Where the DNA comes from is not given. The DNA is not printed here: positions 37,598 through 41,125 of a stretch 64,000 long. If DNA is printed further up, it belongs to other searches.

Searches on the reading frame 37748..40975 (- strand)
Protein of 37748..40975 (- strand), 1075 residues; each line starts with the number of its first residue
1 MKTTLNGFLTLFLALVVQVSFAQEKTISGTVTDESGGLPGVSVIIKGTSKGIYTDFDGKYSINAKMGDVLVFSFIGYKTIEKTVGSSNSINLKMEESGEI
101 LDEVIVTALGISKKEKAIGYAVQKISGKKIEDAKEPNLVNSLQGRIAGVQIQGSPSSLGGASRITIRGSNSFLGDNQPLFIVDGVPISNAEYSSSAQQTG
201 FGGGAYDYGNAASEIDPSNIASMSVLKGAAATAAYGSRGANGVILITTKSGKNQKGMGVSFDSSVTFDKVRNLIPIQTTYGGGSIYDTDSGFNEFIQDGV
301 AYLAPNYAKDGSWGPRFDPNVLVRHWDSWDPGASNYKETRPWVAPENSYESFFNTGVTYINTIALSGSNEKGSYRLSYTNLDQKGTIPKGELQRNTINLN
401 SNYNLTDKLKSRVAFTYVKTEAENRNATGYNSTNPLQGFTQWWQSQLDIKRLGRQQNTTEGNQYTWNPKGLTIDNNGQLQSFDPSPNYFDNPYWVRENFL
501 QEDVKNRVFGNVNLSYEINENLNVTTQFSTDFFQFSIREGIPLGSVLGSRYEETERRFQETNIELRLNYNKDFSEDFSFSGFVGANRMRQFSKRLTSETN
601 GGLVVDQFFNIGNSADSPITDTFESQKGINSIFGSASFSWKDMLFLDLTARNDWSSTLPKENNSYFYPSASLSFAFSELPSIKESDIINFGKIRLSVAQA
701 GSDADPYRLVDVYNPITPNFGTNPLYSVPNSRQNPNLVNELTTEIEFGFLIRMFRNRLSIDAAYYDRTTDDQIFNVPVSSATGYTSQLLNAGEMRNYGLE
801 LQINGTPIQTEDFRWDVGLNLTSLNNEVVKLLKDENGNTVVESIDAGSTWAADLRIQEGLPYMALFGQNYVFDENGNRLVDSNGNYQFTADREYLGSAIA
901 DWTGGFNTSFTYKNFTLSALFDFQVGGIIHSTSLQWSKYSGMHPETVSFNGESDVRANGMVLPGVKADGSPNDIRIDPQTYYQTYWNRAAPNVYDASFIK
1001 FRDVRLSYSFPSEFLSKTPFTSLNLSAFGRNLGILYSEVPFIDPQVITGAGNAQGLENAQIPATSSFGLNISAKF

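Call 83: search_protein_families(library=pfam, proteins=[window:37748-40975:-], max_evalue=0.00001)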
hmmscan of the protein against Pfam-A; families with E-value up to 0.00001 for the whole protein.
window:37748-40975:- (1075 aa): 4 families
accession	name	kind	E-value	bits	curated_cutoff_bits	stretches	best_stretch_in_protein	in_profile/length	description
PF00593.30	TonB_dep_Rec_b-barrel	-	2.3e-19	71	27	1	456-919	11-431/436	TonB dependent receptor-like, beta-barrel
PF07715.20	Plug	-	2.7e-18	66.9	23.9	1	117-243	4-107/107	TonB-dependent Receptor Plug Domain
PF13715.12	CarbopepD_reg_2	-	3.2e-18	66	32.2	1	27-106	1-88/88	CarboxypepD_reg-like domain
PF13620.12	CarboxypepD_reg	-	6.3e-09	36.5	32.3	1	26-92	1-79/82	Carboxypeptidase regulatory-like domain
